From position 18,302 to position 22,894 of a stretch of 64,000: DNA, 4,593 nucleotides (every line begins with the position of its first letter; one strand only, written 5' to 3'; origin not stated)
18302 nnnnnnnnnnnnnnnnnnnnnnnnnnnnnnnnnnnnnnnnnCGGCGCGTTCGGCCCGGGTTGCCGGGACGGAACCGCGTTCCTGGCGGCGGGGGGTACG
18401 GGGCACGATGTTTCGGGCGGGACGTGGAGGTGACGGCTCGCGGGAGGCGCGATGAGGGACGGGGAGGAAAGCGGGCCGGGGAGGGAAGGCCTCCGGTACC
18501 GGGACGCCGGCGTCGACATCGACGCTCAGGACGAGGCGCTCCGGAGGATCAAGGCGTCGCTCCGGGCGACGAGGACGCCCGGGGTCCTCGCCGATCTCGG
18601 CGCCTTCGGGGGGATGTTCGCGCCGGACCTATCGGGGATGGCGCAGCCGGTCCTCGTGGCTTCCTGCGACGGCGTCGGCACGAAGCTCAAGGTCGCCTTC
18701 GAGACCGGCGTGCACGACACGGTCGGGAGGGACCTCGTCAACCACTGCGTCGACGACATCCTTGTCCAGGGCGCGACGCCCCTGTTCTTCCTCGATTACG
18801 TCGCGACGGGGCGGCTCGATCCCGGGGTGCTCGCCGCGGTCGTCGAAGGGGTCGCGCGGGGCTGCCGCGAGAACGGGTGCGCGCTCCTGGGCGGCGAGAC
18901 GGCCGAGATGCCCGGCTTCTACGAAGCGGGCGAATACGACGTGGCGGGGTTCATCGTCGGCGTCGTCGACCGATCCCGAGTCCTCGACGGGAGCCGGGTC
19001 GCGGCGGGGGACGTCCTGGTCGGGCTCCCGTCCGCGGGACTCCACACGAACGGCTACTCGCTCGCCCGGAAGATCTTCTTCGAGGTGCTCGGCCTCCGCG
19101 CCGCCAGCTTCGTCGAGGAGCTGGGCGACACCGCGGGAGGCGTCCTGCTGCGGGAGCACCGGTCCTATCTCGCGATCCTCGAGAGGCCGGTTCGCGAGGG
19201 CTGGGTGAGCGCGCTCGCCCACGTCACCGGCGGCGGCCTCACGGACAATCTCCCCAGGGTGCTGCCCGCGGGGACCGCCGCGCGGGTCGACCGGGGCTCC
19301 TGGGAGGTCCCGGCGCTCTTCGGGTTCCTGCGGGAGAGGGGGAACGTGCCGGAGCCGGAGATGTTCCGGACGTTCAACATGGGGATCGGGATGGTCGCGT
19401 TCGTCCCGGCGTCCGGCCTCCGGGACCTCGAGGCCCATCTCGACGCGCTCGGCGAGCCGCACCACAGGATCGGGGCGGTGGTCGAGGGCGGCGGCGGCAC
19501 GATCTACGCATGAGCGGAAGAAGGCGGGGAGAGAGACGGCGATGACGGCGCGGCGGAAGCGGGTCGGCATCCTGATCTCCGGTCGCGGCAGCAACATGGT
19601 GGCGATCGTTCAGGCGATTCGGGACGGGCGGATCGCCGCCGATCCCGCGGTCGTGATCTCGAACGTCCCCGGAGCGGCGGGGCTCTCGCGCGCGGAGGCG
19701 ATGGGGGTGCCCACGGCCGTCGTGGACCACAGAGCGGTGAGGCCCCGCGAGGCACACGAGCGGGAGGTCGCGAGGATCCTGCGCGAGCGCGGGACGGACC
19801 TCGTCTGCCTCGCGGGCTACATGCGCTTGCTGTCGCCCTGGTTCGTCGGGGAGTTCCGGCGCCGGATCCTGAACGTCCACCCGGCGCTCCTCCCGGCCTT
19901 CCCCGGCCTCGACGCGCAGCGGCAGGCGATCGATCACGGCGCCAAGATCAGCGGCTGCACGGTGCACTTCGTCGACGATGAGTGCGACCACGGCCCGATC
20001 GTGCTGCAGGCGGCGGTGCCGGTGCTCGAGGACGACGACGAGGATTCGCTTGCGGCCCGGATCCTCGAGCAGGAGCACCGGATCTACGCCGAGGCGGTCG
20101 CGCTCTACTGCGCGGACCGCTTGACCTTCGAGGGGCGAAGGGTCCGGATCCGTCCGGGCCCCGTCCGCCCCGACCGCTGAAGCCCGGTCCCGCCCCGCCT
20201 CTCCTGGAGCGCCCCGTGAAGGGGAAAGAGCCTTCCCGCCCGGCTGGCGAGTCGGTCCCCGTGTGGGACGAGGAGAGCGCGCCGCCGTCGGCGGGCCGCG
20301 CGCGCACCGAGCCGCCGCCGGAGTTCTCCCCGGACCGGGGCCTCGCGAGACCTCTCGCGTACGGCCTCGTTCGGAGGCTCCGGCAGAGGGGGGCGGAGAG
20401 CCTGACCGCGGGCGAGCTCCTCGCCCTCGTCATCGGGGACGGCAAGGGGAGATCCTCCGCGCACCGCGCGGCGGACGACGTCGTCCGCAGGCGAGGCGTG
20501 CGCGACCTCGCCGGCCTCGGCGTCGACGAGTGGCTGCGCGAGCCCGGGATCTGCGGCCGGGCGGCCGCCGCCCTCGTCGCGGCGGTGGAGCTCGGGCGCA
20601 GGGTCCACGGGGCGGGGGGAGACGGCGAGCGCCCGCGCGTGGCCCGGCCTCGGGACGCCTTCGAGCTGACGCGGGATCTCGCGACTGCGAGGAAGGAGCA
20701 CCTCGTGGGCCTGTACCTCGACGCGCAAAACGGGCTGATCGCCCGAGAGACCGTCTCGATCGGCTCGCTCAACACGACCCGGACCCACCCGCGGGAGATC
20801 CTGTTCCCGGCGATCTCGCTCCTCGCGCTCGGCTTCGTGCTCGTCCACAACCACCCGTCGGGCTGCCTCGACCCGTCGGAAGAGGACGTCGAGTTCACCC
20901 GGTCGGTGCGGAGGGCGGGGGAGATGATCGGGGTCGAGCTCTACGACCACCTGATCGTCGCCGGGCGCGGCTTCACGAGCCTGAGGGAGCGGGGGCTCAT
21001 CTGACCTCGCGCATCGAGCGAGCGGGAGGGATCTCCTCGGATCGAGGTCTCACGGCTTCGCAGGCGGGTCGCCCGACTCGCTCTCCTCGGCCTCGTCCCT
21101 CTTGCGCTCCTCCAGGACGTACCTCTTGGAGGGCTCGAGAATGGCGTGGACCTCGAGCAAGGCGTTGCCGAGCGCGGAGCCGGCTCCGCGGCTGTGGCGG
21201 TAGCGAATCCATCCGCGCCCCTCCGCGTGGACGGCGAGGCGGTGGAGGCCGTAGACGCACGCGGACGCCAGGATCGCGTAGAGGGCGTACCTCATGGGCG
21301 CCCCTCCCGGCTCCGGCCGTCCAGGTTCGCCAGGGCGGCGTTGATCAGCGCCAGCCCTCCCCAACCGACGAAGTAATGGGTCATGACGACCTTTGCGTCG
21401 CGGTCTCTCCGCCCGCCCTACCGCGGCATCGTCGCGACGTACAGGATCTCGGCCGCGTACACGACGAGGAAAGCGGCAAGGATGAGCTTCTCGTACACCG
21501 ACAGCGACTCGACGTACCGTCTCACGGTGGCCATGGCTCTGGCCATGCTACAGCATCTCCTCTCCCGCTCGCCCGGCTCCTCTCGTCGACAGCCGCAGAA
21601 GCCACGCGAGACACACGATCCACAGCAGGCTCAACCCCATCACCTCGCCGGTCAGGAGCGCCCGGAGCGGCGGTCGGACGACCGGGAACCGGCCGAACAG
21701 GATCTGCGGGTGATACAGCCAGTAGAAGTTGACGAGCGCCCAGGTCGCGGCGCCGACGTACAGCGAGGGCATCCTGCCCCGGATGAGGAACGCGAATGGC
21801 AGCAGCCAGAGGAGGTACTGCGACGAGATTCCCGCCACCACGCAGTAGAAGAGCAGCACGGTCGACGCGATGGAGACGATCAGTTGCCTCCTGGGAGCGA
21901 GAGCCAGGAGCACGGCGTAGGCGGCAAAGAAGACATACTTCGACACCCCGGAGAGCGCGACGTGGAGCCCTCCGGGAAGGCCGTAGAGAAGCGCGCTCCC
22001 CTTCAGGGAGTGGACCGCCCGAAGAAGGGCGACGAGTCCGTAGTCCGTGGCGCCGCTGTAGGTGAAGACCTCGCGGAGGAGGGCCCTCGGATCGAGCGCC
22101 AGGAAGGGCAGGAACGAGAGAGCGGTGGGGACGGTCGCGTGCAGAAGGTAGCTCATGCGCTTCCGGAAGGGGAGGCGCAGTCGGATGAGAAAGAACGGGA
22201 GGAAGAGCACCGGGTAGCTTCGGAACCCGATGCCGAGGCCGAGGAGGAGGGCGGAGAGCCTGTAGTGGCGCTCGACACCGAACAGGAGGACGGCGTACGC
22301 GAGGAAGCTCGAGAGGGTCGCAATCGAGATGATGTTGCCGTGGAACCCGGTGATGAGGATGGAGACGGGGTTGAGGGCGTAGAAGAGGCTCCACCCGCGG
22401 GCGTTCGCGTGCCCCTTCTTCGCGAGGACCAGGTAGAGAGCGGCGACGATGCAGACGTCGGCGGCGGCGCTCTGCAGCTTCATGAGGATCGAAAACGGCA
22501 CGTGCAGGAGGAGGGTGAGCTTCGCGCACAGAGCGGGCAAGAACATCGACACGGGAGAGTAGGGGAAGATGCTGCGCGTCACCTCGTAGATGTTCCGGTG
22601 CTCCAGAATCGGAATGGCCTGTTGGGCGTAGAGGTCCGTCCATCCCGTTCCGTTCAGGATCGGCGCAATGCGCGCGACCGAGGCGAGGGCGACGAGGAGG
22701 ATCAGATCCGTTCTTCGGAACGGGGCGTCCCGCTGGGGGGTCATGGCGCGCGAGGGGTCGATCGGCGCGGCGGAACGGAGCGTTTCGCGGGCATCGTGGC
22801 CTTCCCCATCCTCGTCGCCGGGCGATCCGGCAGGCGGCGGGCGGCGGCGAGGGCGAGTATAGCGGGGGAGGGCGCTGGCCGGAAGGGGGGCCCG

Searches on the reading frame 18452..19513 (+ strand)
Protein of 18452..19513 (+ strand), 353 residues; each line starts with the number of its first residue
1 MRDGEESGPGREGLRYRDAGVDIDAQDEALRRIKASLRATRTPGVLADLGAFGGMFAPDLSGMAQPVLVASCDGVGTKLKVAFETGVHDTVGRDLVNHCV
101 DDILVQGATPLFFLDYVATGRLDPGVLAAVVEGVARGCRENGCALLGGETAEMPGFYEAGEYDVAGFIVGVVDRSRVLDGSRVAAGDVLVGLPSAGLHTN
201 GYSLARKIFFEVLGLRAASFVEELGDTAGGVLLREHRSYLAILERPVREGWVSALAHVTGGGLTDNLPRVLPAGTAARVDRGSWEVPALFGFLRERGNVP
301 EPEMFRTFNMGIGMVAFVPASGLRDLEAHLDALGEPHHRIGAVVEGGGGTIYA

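Call 9: search_protein_families(library=pfam, proteins=[window:18452-19513:+], max_evalue=0.001)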
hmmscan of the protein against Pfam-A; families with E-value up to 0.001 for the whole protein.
window:18452-19513:+ (353 aa): 2 families
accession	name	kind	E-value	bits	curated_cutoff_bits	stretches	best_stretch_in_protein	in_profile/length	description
PF02769.27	AIRS_C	-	4.5e-24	85.8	23.1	1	185-351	2-153/156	AIR synthase related protein, C-terminal domain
PF00586.29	AIRS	-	1.8e-22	80.3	24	1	67-172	14-112/112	AIR synthase related protein, N-terminal domain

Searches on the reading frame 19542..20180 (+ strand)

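Call 9: search_protein_families(library=pfam, proteins=[window:19542-20180:+], max_evalue=0.001)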
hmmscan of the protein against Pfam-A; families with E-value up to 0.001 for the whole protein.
window:19542-20180:+ (212 aa): 1 family
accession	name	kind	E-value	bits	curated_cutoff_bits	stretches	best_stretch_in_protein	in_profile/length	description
PF00551.24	Formyl_trans_N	-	6e-59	199.3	26.1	1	6-186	1-181/181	Formyl transferase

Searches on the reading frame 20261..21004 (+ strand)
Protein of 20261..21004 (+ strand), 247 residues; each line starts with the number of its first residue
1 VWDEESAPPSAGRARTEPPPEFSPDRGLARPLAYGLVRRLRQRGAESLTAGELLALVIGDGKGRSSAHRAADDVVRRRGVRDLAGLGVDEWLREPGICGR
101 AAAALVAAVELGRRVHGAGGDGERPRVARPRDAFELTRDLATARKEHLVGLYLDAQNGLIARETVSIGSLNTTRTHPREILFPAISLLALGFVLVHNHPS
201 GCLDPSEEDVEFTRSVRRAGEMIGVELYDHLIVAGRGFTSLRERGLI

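Call 9: search_protein_families(library=pfam, proteins=[window:20261-21004:+], max_evalue=0.001)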
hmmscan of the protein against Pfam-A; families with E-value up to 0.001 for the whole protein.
window:20261-21004:+ (247 aa): 2 families
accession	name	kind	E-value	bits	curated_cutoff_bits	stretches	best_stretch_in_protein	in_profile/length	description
PF04002.20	RadC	-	2.3e-34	118.4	22.1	1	129-246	3-121/121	RadC-like JAB domain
PF20582.4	UPF0758_N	-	2.2e-08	34.5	27.1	1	39-97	13-71/77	UPF0758 N-terminal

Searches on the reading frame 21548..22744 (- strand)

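Call 9: search_protein_families(library=pfam, proteins=[window:21548-22744:-], max_evalue=0.001)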
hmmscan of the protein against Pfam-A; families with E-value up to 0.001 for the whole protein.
window:21548-22744:- (398 aa): 1 family
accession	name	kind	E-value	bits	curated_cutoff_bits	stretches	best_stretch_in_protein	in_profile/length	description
PF09594.16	GT87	-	3.6e-06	27.4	25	1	60-303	1-235/237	Glycosyltransferase family 87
